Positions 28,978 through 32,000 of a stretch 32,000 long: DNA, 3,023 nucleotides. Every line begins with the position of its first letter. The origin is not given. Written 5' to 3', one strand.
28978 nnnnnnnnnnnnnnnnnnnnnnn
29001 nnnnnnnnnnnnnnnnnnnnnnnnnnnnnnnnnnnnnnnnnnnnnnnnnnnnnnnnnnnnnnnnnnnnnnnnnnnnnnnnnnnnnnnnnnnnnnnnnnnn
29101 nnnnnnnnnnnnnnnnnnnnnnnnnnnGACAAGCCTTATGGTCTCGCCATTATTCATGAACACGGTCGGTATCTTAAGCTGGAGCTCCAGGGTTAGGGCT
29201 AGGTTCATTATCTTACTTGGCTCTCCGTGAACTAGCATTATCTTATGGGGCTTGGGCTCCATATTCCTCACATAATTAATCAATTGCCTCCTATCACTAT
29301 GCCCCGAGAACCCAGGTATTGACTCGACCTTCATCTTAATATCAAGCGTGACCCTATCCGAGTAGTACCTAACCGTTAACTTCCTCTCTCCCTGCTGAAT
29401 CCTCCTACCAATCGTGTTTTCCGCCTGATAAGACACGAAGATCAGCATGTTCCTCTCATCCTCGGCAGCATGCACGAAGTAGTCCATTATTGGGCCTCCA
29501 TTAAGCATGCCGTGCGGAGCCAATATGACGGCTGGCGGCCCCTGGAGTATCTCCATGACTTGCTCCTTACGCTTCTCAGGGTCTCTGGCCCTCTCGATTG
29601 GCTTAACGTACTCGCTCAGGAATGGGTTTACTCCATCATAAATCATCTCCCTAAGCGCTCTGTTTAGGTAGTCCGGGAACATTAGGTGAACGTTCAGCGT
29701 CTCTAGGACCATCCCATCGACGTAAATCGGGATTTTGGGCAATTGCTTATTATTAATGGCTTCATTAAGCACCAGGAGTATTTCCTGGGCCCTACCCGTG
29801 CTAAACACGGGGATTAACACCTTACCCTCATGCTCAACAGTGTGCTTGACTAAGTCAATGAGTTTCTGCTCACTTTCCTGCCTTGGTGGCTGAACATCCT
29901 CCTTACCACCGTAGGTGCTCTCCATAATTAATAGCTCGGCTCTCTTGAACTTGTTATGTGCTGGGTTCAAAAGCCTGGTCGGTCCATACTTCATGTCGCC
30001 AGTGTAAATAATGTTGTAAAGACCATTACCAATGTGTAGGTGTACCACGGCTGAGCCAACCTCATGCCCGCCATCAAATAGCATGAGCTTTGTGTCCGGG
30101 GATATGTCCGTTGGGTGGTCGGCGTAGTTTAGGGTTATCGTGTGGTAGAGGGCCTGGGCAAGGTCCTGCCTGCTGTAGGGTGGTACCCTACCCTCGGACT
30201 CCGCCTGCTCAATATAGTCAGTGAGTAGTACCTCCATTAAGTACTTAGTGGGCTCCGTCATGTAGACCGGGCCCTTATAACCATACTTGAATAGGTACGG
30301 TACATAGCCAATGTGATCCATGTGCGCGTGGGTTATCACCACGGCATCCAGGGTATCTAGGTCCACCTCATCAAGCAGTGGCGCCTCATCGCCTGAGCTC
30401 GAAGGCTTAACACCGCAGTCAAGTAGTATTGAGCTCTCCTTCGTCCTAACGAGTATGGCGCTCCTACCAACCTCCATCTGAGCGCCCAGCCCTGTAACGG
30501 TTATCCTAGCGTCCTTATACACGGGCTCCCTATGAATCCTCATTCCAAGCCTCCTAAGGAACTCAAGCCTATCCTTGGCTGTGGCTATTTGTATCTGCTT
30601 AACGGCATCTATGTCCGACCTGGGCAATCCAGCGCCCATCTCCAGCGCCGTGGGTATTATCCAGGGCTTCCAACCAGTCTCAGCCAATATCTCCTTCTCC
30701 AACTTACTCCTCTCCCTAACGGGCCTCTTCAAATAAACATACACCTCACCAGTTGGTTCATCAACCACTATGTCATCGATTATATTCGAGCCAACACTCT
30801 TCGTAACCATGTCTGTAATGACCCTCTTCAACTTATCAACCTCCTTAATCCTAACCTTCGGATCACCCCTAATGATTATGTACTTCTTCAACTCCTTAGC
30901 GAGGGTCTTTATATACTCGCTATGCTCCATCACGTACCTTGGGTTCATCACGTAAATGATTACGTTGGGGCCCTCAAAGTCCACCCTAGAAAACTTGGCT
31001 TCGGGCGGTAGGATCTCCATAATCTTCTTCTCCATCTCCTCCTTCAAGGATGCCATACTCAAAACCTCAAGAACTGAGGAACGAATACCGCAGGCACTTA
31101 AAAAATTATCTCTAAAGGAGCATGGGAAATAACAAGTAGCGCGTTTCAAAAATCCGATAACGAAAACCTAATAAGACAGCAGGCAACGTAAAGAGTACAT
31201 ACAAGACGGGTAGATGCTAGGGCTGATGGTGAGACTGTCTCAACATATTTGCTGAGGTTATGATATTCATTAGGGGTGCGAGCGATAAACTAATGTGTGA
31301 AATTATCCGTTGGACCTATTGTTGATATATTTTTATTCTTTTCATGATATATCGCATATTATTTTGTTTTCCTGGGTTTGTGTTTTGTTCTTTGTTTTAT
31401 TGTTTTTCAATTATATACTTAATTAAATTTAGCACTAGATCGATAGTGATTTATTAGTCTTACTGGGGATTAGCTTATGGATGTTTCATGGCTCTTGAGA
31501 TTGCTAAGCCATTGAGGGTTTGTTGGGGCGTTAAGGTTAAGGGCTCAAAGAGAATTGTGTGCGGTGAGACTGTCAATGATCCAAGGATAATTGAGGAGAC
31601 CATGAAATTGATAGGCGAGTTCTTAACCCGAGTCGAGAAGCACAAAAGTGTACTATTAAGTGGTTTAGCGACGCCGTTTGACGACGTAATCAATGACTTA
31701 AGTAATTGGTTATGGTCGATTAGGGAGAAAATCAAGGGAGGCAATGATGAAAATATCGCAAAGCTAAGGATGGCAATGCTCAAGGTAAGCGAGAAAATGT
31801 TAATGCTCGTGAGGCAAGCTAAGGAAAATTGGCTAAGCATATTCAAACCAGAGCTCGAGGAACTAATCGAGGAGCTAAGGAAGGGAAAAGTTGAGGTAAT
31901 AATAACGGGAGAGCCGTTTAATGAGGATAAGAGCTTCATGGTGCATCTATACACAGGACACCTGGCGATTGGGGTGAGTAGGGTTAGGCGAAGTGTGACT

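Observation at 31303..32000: Second, diverged copy of the element ORF that the ORF track shows only as an antisense shadow, with a conserved non-coding leader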

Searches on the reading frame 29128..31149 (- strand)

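Call 8: search_protein_families(library=pfam, proteins=[window:29128-31149:-], max_evalue=0.01)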
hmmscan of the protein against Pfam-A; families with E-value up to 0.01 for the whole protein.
window:29128-31149:- (674 aa): 7 families
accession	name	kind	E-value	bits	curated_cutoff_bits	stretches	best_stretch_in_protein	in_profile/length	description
PF10996.14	Beta-Casp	-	2.5e-29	102.7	27.7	1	454-584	1-120/120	Beta-Casp domain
PF17214.9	KH_TffA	-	1.7e-24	86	22.6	1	35-100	3-68/68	Transcription termination factor FttA, KH domain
PF07521.17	RMMBL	-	3.3e-17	62.7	21.6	1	602-661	2-59/63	Zn-dependent metallo-hydrolase RNA specificity domain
PF00753.33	Lactamase_B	-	1.2e-14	55.1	22.7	1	228-412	5-162/196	Metallo-beta-lactamase superfamily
PF16661.11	Lactamase_B_6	-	7e-12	45.6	27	1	234-396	2-172/193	Metallo-beta-lactamase superfamily domain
PF12706.13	Lactamase_B_2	-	9.1e-09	35.6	27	1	241-415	3-168/200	Beta-lactamase superfamily domain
PF23023.1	Anti-Pycsar_Apyc1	-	0.0028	17.6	50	1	230-292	21-80/250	Anti-Pycsar protein Apyc1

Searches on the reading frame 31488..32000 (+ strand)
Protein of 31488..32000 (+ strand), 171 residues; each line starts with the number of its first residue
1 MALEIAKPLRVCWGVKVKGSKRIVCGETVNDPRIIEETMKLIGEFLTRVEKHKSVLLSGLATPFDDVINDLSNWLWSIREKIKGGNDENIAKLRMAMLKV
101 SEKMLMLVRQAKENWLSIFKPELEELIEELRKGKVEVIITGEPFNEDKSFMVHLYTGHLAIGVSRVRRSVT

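Call 8: search_protein_families(library=pfam, proteins=[window:31488-32000:+], max_evalue=0.01)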
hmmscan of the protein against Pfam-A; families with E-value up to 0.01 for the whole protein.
window:31488-32000:+ (171 aa): 0 families

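Call 9: search_protein_families(library=ncbifam, proteins=[window:31488-32000:+], max_evalue=1)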
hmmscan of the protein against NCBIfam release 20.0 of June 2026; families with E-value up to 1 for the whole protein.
window:31488-32000:+ (171 aa): 3 families
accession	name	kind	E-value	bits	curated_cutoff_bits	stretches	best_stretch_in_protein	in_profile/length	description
TIGR04397.1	SecA2_Bac_anthr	exception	0.021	13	1085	1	55-136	587-665/774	accessory Sec system translocase SecA2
TIGR02424.1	TF_pcaQ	equivalog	0.11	11.4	303.8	1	102-140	110-148/300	pca operon transcription factor PcaQ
NF010148.0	PRK13625.1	equivalog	0.13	11.8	340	1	7-40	172-206/245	bis(5'-nucleosyl)-tetraphosphatase PrpE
